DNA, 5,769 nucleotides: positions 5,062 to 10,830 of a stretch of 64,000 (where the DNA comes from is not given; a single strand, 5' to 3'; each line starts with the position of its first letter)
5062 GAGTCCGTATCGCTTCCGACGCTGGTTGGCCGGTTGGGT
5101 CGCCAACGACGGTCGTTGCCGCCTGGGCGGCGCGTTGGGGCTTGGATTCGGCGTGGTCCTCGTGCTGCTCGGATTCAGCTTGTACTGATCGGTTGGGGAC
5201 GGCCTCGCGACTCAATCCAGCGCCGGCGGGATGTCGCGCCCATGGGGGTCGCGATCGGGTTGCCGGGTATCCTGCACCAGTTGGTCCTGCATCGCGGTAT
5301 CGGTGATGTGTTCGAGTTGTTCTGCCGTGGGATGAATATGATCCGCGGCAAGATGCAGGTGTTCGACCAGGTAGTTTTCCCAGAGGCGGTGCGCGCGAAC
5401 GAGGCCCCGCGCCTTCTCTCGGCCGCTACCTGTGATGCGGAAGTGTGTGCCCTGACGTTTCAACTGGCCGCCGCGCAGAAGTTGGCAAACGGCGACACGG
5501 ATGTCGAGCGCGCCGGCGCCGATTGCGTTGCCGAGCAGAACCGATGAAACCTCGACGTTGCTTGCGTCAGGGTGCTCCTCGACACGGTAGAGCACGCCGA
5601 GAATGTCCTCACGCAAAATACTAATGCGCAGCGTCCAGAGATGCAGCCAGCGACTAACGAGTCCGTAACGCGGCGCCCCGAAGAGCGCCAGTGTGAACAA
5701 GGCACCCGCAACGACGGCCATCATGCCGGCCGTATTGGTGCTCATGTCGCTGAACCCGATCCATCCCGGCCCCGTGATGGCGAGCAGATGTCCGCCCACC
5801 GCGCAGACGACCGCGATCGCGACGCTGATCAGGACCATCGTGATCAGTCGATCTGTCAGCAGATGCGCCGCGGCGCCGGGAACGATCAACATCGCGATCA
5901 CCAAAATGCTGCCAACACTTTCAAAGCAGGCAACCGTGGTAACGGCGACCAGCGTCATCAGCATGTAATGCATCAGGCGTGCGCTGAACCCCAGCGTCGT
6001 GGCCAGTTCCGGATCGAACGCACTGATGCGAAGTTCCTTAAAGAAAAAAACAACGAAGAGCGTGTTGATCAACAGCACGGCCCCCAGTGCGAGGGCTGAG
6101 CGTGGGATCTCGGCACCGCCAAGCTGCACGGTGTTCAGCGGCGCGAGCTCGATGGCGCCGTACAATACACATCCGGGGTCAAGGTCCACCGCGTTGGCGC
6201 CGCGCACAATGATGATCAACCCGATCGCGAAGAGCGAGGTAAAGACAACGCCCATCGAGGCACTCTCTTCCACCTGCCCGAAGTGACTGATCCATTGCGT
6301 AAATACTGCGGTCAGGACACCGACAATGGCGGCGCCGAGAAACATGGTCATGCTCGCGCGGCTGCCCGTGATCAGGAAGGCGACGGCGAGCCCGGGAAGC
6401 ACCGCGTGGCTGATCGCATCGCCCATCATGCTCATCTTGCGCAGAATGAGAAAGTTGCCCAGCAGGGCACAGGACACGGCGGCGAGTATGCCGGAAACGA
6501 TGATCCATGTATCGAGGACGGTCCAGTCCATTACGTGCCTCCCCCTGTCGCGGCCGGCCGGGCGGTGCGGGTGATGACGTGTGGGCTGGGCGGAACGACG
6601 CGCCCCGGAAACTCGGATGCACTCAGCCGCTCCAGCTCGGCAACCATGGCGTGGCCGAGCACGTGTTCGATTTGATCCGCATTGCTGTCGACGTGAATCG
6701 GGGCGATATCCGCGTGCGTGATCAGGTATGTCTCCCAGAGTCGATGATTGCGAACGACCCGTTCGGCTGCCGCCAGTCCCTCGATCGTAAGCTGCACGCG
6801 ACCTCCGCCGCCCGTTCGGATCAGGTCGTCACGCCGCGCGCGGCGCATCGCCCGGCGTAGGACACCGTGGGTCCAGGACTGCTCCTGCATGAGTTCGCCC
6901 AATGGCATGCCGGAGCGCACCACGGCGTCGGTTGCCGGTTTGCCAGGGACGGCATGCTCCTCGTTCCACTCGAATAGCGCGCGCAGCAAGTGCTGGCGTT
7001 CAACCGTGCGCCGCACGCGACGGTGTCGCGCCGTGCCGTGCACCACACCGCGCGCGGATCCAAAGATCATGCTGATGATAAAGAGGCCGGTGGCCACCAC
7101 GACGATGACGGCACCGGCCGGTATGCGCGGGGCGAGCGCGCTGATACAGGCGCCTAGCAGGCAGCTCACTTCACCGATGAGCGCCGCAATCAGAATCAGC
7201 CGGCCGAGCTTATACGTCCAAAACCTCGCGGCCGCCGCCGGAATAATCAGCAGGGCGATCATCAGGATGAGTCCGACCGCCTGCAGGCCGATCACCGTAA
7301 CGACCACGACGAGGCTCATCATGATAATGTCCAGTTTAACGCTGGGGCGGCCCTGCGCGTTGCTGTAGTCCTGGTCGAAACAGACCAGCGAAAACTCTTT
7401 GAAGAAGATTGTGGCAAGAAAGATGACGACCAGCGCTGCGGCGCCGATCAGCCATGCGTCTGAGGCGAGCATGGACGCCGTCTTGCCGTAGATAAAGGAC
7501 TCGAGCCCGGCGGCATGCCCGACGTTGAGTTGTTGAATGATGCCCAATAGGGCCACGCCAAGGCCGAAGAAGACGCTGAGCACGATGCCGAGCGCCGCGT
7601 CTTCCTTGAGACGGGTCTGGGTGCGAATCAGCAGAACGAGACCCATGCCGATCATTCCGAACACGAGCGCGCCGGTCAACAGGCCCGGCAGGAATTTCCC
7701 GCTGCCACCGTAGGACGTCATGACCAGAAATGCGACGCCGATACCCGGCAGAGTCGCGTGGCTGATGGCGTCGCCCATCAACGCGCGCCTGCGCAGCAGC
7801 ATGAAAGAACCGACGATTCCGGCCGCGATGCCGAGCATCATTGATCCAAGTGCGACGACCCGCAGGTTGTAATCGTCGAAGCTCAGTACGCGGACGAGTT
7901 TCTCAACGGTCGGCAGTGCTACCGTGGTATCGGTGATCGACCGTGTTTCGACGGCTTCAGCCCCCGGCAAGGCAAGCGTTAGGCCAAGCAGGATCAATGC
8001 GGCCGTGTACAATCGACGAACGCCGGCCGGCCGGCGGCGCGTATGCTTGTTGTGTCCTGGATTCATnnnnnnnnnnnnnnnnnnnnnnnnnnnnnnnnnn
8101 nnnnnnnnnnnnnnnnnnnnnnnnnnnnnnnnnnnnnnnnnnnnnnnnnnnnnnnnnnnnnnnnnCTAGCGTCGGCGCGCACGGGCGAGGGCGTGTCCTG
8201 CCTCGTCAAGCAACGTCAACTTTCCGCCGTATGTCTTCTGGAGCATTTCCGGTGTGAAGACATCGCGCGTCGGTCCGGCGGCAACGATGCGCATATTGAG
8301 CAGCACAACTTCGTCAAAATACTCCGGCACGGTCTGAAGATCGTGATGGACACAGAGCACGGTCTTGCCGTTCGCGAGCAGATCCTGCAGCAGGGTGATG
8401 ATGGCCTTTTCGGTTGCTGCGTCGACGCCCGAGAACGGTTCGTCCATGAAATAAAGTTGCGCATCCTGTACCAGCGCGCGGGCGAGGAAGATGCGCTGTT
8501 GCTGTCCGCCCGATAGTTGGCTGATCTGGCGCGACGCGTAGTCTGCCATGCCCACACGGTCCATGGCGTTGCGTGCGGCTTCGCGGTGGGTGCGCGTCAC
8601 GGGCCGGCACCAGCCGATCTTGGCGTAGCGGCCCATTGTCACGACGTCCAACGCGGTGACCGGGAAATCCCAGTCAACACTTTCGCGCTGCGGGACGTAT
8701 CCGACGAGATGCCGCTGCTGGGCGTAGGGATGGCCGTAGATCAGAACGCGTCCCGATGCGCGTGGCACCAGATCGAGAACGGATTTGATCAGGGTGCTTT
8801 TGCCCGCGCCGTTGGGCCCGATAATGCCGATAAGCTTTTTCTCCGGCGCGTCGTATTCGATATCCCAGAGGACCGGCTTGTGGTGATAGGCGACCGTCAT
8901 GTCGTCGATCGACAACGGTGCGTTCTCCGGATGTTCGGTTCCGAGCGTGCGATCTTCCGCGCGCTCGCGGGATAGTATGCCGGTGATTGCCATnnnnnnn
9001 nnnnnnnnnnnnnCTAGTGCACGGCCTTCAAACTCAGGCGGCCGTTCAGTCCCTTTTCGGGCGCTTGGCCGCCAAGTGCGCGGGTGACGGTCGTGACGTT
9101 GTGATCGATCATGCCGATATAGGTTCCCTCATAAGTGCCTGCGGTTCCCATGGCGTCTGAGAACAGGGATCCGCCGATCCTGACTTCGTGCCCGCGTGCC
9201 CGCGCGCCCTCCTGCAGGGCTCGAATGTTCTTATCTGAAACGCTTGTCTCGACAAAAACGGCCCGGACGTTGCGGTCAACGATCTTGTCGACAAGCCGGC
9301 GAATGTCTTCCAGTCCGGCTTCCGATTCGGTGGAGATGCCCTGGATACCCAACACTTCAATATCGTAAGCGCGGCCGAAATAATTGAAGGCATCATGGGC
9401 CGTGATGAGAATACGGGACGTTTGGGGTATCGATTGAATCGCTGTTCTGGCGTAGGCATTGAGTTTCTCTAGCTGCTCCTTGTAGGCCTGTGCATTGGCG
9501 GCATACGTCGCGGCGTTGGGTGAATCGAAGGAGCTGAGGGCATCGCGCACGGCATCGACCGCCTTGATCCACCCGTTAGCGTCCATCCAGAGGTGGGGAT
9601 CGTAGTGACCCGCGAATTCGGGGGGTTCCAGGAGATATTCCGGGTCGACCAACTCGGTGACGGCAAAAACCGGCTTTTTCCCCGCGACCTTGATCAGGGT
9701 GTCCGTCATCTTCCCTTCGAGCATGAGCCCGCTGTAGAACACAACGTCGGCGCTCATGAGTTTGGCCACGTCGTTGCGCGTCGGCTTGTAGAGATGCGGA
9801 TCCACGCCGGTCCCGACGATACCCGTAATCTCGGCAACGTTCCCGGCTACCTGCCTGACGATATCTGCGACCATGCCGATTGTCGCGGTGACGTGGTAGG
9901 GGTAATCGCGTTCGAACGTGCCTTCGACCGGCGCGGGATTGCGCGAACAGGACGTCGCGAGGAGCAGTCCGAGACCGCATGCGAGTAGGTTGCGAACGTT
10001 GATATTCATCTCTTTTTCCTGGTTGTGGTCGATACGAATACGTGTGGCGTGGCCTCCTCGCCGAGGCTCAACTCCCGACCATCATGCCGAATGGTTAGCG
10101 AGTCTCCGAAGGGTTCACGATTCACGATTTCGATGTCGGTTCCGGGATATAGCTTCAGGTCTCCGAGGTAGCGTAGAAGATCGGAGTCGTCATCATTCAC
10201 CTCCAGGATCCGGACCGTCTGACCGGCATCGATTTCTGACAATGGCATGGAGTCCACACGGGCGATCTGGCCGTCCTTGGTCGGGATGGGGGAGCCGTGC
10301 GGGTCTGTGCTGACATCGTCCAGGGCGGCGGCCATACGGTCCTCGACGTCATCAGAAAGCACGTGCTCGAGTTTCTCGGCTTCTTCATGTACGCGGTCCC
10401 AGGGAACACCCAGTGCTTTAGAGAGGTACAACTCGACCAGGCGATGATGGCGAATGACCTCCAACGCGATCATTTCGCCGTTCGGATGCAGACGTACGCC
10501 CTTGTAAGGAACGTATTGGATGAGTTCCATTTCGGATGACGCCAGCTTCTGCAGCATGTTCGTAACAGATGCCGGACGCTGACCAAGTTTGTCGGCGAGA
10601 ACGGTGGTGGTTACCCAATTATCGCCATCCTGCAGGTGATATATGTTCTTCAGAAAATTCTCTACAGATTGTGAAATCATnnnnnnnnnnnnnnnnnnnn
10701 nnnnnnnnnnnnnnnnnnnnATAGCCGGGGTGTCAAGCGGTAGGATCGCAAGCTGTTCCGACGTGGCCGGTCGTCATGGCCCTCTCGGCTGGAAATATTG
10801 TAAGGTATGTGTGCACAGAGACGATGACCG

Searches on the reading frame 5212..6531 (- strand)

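Call 39: search_protein_families(library=pfam, proteins=[window:5212-6531:-], max_evalue=0.00001)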
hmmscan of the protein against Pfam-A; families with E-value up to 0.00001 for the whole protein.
window:5212-6531:- (439 aa): 2 families
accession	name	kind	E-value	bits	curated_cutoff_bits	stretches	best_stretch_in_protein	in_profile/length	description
PF00950.22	ABC-3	-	9.5e-44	150.3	20.1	1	10-283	8-255/258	ABC 3 transport family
PF02742.21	Fe_dep_repr_C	-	2.9e-20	72.5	27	1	367-435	1-69/70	Iron dependent repressor, metal binding and dimerisation domain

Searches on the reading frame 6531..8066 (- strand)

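Call 39: search_protein_families(library=pfam, proteins=[window:6531-8066:-], max_evalue=0.00001)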
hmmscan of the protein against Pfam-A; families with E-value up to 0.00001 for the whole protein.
window:6531-8066:- (511 aa): 3 families
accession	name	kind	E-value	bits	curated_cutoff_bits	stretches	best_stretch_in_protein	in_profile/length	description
PF00950.22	ABC-3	-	6.1e-62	209.9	20.1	1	67-335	4-257/258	ABC 3 transport family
PF02742.21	Fe_dep_repr_C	-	1.4e-11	44.7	27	1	427-481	1-55/70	Iron dependent repressor, metal binding and dimerisation domain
PF01032.23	FecCD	-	3.9e-09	36.4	26.5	1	113-333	87-309/311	FecCD transport family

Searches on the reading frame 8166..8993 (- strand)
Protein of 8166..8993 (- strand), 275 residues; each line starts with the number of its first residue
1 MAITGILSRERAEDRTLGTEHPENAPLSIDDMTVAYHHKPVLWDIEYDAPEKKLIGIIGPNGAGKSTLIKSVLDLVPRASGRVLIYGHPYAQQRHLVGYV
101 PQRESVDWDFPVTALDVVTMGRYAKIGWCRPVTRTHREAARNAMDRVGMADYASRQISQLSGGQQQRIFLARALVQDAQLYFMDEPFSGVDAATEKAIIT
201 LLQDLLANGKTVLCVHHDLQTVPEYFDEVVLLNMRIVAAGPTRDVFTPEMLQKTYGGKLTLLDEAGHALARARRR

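Call 39: search_protein_families(library=pfam, proteins=[window:8166-8993:-], max_evalue=0.00001)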
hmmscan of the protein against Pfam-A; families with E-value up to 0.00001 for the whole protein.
window:8166-8993:- (275 aa): 3 families
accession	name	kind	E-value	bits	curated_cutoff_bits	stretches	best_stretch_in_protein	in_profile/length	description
PF00005.33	ABC_tran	-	1.1e-26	94.5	25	1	44-187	3-136/137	ABC transporter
PF13304.12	AAA_21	-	1.5e-09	38.8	27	0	55-75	2-22/304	AAA domain, putative AbiEii toxin, Type IV TA system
PF02463.25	SMC_N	-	4.7e-06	26.6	40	0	51-72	23-44/220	RecF/RecN/SMC N terminal domain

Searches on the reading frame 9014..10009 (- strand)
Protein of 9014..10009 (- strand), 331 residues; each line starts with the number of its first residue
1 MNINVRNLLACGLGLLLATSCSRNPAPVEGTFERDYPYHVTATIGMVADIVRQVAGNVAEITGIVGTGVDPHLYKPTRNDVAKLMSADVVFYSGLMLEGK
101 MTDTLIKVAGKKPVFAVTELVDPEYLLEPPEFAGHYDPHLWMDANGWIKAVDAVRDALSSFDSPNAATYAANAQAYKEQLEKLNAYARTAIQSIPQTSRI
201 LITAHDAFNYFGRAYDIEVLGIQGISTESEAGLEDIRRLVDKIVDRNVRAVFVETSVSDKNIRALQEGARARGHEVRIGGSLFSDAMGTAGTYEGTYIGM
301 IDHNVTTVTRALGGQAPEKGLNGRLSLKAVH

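Call 39: search_protein_families(library=pfam, proteins=[window:9014-10009:-], max_evalue=0.00001)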
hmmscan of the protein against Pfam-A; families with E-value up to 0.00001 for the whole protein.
window:9014-10009:- (331 aa): 1 family
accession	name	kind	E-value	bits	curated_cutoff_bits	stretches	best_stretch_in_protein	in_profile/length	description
PF01297.22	ZnuA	-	3.5e-78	263.1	29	1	40-310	1-262/263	Zinc-uptake complex component A periplasmic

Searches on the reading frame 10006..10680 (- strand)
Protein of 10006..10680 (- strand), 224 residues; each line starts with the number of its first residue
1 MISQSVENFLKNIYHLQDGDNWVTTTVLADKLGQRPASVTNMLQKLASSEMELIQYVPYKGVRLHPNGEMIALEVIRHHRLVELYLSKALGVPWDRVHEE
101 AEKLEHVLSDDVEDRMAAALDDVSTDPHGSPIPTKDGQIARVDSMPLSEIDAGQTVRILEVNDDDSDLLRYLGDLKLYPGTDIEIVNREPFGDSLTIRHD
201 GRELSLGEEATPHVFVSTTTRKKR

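Call 39: search_protein_families(library=pfam, proteins=[window:10006-10680:-], max_evalue=0.00001)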
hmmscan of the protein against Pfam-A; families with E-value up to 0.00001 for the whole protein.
window:10006-10680:- (224 aa): 3 families
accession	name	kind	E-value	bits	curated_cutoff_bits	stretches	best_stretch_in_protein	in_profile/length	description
PF02742.21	Fe_dep_repr_C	-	3.7e-27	94.6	27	1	66-134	2-70/70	Iron dependent repressor, metal binding and dimerisation domain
PF04023.20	FeoA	-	1.9e-17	63.6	23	1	145-217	1-73/74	FeoA domain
PF01325.25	Fe_dep_repress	-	6.6e-16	58.7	26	1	1-62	1-60/60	Iron dependent repressor, N-terminal DNA binding domain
